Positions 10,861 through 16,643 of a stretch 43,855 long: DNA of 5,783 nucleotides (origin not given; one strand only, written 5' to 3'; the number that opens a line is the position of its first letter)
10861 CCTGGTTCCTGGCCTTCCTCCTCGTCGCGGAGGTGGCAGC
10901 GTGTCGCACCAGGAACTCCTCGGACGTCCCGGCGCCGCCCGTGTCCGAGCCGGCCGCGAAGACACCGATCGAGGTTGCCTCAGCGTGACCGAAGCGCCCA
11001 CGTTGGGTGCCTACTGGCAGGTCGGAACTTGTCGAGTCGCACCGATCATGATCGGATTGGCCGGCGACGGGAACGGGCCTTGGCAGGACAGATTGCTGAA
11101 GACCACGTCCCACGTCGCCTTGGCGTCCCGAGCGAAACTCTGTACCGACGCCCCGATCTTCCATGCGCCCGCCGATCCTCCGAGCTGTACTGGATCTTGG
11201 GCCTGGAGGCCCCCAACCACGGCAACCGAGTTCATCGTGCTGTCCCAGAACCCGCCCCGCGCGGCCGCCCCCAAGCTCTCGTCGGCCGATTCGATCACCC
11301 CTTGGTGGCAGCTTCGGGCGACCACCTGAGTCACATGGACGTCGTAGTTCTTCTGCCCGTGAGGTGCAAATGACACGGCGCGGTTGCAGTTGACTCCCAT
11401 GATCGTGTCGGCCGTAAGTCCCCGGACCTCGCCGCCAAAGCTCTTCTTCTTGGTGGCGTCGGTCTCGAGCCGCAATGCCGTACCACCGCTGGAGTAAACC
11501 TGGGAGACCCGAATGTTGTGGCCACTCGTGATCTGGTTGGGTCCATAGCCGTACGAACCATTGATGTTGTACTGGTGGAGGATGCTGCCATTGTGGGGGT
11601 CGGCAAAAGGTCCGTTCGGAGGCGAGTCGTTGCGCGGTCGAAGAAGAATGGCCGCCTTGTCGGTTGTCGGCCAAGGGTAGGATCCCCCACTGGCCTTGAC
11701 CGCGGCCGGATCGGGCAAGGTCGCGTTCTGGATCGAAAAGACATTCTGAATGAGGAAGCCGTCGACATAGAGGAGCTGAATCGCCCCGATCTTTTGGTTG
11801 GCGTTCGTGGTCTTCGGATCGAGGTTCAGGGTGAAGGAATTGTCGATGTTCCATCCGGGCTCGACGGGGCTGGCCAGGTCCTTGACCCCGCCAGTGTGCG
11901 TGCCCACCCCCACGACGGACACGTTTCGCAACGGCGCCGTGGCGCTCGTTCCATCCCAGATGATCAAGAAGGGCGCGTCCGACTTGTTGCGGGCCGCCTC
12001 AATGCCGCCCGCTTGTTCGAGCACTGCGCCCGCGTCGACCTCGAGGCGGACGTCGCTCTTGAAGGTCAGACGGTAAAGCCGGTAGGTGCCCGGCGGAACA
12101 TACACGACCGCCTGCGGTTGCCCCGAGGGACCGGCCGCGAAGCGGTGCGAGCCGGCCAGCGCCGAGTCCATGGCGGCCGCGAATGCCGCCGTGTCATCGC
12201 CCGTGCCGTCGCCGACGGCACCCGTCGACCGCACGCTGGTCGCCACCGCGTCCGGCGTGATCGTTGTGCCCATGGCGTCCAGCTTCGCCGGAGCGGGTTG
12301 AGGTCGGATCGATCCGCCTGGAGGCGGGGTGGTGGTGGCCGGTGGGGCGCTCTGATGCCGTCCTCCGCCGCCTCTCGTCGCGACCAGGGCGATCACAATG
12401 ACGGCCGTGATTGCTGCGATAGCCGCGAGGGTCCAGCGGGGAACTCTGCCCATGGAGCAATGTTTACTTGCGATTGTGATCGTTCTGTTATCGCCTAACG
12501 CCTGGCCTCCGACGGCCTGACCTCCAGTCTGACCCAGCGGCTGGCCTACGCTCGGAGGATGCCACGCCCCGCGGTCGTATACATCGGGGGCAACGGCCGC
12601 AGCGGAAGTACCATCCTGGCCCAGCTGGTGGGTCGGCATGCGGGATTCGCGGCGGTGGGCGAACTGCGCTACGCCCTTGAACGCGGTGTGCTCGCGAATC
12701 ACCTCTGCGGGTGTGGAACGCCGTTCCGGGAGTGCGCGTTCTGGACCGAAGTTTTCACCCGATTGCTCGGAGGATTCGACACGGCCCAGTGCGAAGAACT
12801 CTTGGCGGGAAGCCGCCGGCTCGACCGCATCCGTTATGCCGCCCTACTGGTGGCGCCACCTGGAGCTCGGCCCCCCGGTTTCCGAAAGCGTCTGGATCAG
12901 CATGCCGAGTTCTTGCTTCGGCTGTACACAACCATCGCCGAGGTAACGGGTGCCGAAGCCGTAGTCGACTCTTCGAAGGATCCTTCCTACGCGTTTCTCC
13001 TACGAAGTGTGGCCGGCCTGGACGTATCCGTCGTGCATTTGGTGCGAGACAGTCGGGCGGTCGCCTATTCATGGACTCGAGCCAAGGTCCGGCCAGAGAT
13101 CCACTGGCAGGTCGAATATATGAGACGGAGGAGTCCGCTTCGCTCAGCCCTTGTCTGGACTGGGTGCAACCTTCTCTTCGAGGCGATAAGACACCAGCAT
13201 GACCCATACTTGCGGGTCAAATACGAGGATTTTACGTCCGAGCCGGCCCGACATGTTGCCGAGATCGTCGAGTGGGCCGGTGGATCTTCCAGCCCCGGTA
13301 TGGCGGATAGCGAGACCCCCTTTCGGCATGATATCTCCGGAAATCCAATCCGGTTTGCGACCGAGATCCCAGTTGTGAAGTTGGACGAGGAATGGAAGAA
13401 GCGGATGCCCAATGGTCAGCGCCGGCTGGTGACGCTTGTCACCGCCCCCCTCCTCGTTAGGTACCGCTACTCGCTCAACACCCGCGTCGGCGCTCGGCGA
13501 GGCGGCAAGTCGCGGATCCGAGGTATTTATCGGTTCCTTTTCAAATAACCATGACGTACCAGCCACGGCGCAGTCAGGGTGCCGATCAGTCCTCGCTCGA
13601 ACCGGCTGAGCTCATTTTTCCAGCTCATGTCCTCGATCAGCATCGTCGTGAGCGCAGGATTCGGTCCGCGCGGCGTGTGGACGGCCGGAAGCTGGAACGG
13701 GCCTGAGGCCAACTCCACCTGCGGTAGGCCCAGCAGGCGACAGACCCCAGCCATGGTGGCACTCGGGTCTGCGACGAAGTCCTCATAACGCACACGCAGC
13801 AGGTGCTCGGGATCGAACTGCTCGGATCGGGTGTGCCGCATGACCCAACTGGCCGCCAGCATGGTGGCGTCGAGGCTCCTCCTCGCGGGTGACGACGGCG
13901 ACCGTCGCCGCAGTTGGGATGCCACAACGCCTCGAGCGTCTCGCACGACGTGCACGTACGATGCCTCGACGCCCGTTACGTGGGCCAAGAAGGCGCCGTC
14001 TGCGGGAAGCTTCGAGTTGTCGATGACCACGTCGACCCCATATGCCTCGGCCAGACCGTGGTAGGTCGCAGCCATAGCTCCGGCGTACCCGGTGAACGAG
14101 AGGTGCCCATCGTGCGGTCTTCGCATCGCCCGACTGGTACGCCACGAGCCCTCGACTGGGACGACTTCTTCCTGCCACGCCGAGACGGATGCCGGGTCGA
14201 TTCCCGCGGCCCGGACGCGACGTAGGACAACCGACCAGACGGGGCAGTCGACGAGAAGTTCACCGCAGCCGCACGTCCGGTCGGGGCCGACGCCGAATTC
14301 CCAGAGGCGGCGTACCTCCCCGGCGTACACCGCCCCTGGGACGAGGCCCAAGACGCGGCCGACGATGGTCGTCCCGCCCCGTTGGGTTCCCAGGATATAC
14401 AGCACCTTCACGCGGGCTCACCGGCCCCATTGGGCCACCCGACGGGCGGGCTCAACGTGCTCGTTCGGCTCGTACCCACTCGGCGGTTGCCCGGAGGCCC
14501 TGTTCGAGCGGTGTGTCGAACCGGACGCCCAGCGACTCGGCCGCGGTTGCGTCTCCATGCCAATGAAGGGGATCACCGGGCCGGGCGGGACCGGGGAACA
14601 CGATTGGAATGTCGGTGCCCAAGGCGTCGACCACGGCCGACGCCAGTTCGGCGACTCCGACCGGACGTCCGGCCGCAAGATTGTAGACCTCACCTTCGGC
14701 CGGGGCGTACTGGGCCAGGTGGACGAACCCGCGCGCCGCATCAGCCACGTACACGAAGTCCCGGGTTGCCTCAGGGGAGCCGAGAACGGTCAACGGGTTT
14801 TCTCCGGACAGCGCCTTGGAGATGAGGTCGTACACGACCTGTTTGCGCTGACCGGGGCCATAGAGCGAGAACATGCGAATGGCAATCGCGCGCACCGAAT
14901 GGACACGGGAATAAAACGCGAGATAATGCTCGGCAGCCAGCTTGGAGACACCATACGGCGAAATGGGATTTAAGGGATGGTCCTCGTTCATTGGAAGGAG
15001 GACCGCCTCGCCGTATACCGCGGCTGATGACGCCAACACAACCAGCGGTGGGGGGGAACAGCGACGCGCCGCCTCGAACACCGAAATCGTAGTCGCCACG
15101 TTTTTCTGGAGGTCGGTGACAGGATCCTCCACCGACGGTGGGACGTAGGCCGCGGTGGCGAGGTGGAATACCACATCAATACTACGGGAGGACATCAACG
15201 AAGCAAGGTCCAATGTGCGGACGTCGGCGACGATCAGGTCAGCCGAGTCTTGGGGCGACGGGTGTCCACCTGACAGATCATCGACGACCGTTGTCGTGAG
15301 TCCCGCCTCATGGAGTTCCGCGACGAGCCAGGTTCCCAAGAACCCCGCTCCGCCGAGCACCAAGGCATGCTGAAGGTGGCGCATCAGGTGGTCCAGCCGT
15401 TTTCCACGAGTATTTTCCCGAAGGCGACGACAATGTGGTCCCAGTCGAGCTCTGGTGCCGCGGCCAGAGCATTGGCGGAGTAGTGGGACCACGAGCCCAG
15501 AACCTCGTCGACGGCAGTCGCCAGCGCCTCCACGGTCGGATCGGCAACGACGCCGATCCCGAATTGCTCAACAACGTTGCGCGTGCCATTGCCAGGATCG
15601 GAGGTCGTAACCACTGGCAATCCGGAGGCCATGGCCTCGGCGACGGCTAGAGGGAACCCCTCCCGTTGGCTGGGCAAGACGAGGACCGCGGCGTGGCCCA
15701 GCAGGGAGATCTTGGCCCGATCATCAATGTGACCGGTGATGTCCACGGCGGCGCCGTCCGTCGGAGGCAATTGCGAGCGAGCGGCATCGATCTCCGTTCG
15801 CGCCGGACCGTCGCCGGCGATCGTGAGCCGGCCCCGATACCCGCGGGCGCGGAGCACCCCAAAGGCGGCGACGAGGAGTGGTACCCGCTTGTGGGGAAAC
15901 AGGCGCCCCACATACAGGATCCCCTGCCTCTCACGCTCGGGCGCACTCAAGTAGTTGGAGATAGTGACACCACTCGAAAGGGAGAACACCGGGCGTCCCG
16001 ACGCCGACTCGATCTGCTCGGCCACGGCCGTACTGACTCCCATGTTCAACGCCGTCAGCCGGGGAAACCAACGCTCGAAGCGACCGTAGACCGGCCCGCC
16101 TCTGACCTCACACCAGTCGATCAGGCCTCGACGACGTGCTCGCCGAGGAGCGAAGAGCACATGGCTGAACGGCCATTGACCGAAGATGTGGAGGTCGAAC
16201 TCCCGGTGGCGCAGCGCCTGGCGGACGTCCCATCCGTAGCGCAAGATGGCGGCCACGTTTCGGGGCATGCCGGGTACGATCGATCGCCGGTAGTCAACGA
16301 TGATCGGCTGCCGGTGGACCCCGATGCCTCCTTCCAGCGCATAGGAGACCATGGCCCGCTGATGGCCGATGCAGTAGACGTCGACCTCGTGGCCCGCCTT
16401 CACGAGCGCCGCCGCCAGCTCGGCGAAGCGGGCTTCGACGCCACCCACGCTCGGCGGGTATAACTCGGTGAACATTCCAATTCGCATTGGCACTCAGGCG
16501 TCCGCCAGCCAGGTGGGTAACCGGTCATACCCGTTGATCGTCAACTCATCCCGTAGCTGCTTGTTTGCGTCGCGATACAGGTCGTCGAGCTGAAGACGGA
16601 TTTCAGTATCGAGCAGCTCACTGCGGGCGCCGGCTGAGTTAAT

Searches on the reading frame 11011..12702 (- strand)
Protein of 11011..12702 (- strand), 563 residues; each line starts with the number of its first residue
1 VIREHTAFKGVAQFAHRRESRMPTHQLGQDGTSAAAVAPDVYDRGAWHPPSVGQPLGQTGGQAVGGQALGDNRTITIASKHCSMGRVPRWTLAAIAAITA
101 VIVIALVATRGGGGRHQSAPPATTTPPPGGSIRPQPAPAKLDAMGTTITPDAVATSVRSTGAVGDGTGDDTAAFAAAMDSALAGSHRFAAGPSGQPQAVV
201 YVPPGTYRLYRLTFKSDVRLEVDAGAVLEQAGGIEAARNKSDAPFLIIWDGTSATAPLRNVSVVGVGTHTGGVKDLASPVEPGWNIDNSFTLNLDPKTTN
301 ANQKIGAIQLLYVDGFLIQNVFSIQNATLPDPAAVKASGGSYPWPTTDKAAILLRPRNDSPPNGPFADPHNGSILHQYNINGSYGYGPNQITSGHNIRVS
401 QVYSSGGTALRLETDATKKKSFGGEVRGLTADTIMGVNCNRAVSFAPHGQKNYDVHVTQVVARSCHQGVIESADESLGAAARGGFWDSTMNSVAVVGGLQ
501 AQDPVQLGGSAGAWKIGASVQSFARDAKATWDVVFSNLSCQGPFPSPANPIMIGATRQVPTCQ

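Call 55: search_protein_families(library=pfam, proteins=[window:11011-12702:-], max_evalue=0.00001)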
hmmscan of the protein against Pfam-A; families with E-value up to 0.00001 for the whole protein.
window:11011-12702:- (563 aa): 1 family
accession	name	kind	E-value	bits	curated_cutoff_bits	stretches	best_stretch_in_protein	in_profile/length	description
PF12708.12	Pect-lyase_RHGA_epim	-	1.7e-09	38.2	27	1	155-209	2-46/213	Rhamnogalacturonase A/epimerase, pectate lyase-like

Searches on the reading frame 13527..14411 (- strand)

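Call 55: search_protein_families(library=pfam, proteins=[window:13527-14411:-], max_evalue=0.00001)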
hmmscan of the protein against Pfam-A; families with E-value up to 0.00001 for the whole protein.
window:13527-14411:- (294 aa): 2 families
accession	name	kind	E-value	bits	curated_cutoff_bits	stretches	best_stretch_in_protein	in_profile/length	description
PF13469.12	Sulfotransfer_3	-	1.9e-15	58.2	27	1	149-230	124-213/216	Sulfotransferase family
PF00685.33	Sulfotransfer_1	-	4.2e-06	26.8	22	0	149-231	90-187/255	Sulfotransferase domain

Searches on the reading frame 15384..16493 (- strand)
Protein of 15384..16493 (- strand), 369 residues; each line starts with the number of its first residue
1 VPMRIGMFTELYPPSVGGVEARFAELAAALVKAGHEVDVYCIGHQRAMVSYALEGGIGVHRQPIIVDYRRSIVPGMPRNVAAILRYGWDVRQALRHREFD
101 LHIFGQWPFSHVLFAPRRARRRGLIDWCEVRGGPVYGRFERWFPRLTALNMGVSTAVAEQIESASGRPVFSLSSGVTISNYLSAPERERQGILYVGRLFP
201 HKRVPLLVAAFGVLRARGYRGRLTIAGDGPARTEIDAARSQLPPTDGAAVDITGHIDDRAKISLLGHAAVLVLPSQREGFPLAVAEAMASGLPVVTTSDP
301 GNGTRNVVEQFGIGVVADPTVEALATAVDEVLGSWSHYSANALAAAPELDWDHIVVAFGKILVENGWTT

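Call 55: search_protein_families(library=pfam, proteins=[window:15384-16493:-], max_evalue=0.00001)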
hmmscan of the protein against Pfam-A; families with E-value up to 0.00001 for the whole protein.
window:15384-16493:- (369 aa): 5 families
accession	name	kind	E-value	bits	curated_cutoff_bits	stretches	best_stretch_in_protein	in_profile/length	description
PF00534.26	Glycos_transf_1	-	1.1e-27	97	26.4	1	190-335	16-159/172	Glycosyl transferases group 1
PF13692.12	Glyco_trans_1_4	-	3.7e-25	89.3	27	1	190-332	2-140/142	Glycosyl transferases group 1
PF20706.3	GT4-conflict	-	1.1e-15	58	26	1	161-304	165-318/385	Family 4 Glycosyltransferase in conflict systems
PF13439.12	Glyco_transf_4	-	1.1e-09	39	28.5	1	16-166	1-153/170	Glycosyltransferase Family 4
PF13579.12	Glyco_trans_4_4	-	5.2e-09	37.1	29.7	1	17-142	1-112/158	Glycosyl transferase 4-like domain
